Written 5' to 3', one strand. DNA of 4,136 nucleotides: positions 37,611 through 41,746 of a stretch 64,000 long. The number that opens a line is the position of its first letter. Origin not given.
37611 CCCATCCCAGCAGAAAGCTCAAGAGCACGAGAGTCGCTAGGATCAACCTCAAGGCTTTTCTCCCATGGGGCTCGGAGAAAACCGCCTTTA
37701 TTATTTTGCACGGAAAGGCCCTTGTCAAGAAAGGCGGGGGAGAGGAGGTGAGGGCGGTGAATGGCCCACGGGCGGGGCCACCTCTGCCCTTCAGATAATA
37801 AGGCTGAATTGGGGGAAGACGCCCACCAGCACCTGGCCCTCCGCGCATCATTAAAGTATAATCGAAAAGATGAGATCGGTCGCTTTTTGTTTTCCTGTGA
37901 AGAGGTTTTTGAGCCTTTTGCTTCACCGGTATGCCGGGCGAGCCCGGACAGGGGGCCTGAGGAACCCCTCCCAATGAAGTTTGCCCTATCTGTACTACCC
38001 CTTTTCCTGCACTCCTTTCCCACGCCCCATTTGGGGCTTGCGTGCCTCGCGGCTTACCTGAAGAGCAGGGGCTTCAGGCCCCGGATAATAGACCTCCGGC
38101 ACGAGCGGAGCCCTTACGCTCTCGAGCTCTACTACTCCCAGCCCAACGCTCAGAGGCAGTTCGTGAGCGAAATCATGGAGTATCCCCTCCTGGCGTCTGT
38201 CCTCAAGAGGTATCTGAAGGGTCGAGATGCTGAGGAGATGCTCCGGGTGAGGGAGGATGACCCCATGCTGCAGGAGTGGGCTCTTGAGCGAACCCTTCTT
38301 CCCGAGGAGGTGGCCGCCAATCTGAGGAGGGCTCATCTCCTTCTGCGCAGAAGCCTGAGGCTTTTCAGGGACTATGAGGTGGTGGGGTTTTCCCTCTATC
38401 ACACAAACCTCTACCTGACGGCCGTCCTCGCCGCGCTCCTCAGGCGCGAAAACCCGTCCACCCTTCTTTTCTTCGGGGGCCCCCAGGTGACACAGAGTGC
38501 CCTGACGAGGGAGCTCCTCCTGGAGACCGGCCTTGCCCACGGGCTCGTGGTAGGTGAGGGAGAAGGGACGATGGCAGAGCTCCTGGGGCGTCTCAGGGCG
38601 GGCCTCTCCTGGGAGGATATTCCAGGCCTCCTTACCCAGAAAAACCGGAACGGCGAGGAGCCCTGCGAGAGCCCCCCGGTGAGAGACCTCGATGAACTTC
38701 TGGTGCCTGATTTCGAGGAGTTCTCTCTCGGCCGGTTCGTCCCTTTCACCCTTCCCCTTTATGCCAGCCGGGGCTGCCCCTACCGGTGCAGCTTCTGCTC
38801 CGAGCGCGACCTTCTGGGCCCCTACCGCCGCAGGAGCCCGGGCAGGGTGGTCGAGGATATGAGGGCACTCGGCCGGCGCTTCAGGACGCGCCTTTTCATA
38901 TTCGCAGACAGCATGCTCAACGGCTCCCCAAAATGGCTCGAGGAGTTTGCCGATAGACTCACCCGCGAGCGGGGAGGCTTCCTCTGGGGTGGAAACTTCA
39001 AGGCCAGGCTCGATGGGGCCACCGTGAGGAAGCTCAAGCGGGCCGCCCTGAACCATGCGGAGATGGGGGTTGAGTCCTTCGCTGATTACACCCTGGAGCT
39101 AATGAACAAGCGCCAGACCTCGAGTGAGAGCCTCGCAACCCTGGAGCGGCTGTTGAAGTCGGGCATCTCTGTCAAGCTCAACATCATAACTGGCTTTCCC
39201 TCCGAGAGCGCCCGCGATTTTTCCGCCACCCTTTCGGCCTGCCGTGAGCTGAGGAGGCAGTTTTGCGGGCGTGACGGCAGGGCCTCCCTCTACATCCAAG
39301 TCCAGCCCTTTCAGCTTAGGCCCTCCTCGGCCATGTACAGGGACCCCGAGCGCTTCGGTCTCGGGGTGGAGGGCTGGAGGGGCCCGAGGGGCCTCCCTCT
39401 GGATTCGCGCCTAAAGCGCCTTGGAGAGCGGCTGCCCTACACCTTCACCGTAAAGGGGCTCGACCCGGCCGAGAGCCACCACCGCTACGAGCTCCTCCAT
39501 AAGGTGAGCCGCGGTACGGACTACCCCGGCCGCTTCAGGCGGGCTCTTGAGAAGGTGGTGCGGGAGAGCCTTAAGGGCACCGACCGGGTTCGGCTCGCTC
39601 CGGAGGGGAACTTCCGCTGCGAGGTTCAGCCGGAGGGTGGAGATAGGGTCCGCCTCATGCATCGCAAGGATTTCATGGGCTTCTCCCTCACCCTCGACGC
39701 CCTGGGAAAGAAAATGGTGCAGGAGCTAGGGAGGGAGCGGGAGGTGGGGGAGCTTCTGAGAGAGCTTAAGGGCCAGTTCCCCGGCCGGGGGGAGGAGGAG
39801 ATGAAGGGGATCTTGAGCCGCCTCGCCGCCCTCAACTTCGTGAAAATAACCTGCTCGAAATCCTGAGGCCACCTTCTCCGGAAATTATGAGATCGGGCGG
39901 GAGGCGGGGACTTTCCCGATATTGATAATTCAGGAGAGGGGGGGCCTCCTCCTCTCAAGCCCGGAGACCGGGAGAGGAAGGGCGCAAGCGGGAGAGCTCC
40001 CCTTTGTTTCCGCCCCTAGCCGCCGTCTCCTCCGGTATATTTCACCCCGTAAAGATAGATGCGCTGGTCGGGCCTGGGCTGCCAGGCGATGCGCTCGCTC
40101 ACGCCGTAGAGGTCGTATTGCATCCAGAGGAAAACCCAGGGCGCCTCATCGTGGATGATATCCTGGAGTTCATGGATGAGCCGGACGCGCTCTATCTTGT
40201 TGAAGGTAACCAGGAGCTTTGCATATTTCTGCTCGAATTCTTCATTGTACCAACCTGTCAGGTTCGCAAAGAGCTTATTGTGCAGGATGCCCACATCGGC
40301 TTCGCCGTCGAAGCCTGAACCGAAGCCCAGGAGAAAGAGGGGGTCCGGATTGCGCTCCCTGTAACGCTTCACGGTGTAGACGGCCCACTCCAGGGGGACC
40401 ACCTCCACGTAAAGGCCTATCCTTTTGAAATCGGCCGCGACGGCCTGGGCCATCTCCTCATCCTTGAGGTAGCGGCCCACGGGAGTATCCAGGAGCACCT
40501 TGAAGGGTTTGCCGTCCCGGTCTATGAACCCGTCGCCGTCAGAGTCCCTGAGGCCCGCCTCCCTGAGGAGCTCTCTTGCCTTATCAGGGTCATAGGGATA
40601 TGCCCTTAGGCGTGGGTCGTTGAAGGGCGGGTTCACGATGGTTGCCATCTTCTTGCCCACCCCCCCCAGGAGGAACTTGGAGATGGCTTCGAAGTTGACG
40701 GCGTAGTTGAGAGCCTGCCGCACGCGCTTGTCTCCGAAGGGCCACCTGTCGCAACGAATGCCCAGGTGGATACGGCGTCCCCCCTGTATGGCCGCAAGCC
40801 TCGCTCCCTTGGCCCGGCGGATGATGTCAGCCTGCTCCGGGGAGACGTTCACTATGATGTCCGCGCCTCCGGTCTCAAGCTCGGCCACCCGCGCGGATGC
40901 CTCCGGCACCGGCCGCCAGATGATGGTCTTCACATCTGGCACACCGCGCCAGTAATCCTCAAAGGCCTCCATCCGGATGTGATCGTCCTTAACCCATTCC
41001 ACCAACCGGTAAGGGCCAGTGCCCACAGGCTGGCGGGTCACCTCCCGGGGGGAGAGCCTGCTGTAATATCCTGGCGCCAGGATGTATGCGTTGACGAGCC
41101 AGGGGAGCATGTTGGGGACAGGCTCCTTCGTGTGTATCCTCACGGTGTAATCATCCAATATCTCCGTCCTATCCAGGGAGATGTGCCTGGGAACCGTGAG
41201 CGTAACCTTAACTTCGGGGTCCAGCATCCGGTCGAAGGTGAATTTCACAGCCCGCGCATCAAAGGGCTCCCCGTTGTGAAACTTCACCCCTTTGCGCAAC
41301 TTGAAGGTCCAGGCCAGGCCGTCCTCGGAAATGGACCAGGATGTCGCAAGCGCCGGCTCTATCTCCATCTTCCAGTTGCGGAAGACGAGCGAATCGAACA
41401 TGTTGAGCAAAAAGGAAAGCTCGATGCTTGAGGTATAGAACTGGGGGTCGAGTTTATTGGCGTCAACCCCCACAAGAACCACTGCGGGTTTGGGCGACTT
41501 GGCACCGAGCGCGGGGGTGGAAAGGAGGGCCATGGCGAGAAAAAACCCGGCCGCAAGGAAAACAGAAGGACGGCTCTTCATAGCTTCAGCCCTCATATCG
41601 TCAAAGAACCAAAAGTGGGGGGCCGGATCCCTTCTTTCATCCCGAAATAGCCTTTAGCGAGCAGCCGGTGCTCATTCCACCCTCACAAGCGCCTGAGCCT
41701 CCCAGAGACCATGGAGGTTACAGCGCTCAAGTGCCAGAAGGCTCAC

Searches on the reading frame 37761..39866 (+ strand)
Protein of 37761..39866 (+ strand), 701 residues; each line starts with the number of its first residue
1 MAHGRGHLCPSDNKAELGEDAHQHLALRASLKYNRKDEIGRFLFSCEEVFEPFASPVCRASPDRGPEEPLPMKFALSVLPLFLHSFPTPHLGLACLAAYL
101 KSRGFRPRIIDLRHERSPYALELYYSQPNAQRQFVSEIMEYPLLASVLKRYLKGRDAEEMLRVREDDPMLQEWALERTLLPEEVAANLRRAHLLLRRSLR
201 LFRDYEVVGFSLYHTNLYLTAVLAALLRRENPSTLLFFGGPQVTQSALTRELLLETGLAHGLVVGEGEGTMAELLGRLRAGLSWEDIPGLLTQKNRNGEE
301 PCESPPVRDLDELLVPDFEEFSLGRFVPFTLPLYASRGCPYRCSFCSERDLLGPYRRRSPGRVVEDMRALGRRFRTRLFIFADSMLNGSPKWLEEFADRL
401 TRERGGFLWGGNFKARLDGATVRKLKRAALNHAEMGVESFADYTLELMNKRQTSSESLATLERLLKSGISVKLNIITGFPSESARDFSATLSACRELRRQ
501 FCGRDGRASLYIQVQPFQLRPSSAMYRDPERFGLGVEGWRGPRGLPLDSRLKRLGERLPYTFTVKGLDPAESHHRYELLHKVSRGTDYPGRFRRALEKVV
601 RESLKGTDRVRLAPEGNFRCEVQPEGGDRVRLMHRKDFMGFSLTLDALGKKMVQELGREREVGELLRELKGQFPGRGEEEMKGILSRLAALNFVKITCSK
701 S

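Call 49: search_protein_families(library=pfam, proteins=[window:37761-39866:+], max_evalue=0.00001)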
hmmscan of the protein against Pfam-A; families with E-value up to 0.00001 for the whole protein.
window:37761-39866:+ (701 aa): 2 families
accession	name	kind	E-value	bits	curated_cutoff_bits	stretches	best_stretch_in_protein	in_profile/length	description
PF04055.27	Radical_SAM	-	2e-19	70.8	29.5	1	336-491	4-163/166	Radical SAM superfamily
PF02310.24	B12-binding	-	8.2e-10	39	32.1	1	203-275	50-121/121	B12 binding domain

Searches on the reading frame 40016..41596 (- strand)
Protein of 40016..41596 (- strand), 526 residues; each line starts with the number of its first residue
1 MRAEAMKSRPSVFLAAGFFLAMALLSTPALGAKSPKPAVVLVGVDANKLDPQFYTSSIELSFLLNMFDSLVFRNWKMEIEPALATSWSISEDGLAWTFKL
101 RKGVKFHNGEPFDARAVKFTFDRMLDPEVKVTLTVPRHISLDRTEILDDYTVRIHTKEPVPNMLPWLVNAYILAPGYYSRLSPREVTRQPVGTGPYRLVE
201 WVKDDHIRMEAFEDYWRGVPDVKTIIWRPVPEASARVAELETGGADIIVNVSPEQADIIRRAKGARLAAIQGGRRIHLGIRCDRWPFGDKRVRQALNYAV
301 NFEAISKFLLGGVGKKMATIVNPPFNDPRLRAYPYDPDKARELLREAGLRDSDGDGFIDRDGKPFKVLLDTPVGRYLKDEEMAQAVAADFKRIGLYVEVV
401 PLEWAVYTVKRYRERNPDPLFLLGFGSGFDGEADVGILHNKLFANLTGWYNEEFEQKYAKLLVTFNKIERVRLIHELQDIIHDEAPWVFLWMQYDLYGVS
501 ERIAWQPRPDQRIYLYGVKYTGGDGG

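Call 49: search_protein_families(library=pfam, proteins=[window:40016-41596:-], max_evalue=0.00001)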
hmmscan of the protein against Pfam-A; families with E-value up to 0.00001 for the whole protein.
window:40016-41596:- (526 aa): 1 family
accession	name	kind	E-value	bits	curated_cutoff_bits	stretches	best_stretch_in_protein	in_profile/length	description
PF00496.27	SBP_bac_5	-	6.2e-90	302.4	32.4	1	78-431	1-353/368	Bacterial extracellular solute-binding proteins, family 5 Middle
